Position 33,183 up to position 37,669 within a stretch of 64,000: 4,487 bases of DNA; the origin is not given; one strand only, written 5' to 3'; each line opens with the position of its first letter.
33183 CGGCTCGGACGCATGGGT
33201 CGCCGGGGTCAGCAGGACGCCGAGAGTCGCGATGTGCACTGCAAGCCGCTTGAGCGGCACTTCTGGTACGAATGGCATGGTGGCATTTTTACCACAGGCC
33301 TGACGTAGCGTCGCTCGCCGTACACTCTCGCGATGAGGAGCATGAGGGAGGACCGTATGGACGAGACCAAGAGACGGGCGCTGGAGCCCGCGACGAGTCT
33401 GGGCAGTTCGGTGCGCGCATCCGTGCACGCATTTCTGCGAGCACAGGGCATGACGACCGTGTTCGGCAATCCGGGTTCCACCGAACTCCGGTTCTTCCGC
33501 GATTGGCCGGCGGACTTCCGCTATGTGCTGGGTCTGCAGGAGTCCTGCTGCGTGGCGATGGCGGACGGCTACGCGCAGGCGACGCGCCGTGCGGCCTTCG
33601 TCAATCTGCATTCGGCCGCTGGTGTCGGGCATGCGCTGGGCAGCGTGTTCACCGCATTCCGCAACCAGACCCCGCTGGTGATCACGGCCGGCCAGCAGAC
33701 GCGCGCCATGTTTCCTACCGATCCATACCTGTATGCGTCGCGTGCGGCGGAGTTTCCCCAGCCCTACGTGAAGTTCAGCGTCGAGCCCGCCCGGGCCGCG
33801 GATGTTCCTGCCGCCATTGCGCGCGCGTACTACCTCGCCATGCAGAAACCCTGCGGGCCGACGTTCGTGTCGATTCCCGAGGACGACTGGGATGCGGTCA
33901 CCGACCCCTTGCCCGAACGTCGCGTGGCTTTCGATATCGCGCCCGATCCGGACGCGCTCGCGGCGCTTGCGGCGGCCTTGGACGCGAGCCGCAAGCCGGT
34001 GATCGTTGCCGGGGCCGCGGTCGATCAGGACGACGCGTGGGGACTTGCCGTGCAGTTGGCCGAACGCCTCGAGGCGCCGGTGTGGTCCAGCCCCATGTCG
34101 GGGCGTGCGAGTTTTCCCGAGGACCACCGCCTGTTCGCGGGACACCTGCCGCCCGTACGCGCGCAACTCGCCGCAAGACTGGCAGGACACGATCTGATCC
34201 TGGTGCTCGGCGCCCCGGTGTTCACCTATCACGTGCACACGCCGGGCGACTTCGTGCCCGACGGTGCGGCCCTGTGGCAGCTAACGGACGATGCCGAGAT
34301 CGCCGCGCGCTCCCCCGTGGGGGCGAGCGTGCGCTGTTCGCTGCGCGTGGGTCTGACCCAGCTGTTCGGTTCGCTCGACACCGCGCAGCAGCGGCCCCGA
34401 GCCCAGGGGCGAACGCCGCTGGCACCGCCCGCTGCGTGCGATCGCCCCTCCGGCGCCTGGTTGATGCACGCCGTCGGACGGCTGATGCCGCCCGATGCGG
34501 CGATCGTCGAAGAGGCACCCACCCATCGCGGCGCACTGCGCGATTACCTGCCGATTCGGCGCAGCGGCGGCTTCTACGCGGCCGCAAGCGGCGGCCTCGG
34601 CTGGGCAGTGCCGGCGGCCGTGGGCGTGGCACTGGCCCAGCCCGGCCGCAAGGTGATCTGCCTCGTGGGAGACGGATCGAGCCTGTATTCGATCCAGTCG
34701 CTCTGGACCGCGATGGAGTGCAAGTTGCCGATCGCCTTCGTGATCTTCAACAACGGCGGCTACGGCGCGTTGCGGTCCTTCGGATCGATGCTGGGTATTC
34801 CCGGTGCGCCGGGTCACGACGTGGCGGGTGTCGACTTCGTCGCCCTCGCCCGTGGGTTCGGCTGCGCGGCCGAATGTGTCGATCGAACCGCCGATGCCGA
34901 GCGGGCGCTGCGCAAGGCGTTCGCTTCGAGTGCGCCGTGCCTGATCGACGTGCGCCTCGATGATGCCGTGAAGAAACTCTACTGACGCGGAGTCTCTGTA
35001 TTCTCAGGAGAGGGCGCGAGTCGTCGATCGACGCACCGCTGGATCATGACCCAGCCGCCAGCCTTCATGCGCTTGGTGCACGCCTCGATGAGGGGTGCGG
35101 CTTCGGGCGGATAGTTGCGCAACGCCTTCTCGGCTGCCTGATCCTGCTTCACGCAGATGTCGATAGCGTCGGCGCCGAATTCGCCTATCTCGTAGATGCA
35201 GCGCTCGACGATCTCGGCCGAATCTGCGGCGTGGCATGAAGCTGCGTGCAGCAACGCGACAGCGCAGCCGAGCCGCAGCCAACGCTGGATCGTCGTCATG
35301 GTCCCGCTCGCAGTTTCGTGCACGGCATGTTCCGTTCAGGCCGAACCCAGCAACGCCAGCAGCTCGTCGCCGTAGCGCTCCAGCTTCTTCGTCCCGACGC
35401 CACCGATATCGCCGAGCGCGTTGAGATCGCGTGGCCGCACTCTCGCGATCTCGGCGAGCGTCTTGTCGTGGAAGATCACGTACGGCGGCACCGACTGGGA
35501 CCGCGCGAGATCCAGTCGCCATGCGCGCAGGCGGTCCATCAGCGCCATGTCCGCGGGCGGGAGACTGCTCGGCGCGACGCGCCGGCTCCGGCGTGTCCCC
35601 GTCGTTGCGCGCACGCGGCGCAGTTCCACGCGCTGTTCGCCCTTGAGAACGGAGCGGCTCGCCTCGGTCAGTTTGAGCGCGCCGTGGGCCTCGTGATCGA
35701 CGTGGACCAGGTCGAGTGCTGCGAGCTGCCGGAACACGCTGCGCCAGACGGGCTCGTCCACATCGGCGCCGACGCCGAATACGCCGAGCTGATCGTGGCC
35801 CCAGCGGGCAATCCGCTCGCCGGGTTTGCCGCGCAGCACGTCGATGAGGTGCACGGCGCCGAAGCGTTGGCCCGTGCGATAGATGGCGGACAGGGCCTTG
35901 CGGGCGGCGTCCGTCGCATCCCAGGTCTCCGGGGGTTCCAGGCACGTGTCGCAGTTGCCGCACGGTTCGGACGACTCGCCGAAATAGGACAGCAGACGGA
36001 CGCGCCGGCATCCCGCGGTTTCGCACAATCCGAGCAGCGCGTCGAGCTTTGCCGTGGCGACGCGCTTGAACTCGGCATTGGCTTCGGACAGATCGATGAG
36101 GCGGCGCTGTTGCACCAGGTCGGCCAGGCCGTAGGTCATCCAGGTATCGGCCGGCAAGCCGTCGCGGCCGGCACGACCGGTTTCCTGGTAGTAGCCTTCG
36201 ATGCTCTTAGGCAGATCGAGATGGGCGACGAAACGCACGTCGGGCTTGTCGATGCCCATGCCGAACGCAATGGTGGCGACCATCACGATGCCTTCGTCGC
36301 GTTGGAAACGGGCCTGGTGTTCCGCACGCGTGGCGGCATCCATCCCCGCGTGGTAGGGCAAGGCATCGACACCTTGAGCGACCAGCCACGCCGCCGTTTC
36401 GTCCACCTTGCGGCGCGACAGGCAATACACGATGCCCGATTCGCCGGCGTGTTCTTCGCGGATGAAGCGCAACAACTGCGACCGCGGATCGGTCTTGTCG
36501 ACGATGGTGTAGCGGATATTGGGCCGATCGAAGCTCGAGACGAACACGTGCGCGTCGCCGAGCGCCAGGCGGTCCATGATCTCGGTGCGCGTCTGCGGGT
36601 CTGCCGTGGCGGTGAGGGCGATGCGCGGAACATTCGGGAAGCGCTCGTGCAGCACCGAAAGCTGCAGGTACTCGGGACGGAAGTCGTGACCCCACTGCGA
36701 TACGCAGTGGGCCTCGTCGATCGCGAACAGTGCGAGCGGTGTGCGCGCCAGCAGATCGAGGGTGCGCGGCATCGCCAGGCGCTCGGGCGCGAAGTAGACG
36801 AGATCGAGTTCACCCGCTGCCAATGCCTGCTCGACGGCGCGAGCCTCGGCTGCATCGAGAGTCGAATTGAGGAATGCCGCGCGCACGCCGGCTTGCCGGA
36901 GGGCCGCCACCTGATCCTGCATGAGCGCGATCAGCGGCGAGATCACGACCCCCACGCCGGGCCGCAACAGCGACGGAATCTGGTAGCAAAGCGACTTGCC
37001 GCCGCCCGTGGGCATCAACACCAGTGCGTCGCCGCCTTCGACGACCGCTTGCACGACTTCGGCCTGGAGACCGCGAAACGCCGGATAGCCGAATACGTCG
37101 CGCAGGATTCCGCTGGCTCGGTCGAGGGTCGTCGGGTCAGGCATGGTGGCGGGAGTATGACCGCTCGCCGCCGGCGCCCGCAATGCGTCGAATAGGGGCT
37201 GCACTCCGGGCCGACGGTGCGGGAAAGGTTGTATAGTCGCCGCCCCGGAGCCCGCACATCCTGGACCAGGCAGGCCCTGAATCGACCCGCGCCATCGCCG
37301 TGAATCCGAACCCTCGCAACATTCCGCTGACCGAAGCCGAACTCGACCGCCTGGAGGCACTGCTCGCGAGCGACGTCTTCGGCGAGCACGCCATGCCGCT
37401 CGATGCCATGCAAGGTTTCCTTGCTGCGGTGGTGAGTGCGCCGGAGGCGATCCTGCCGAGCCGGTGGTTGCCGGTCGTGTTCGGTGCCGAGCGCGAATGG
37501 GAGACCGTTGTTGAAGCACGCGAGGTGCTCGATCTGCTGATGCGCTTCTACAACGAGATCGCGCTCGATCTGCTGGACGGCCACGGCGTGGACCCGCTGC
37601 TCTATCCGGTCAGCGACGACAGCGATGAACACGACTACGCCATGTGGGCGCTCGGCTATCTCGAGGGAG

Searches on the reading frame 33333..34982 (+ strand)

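Call 76: search_protein_families(library=pfam, proteins=[window:33333-34982:+], max_evalue=0.00001)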
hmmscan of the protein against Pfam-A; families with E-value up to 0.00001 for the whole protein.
window:33333-34982:+ (550 aa): 3 families
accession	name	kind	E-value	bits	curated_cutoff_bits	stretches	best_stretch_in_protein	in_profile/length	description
PF02775.26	TPP_enzyme_C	-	2e-31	109.3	21.9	1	400-540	7-151/151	Thiamine pyrophosphate enzyme, C-terminal TPP binding domain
PF02776.23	TPP_enzyme_N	-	1.5e-22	80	26.8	1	30-125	6-103/119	Thiamine pyrophosphate enzyme, N-terminal TPP binding domain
PF00205.28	TPP_enzyme_M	-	6.6e-18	65.2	30.4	1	210-344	2-137/137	Thiamine pyrophosphate enzyme, central domain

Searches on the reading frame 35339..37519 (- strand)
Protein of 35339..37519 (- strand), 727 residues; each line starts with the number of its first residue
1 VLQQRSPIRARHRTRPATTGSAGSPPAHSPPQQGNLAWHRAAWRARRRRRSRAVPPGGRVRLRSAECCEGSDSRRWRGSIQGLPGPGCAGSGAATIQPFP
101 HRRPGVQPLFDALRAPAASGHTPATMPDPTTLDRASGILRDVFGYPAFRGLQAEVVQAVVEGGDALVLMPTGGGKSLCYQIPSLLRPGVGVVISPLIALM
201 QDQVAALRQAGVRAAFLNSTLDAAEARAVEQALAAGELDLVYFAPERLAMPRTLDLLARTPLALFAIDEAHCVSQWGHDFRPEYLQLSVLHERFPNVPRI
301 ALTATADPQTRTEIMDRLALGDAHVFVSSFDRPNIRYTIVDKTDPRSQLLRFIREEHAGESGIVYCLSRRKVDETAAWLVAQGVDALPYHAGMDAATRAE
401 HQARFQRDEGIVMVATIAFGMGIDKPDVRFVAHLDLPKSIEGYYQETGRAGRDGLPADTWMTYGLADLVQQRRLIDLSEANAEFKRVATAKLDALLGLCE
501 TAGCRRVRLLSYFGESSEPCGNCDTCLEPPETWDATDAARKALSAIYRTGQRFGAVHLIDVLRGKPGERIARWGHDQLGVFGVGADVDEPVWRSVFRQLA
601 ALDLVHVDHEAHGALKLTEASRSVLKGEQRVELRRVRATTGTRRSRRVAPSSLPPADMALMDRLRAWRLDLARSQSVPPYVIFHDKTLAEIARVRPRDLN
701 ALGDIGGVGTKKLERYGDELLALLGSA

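Call 76: search_protein_families(library=pfam, proteins=[window:35339-37519:-], max_evalue=0.00001)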
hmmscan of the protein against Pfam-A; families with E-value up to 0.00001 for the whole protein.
window:35339-37519:- (727 aa): 5 families
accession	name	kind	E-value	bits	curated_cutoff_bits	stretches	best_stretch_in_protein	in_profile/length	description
PF09382.16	RQC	-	2.1e-37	127.8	23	1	529-638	1-110/114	RQC domain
PF00570.28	HRDC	-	8.4e-24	83.8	23.8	1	658-724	2-68/68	HRDC domain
PF00270.35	DEAD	-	1.2e-21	77.6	26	1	151-310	3-163/167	DEAD/DEAH box helicase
PF00271.37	Helicase_C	-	4.6e-20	72.3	23.5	1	348-454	5-110/110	Helicase conserved C-terminal domain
PF16124.10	RecQ_Zn_bind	-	2.1e-18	67.3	25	1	466-527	2-66/66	RecQ zinc-binding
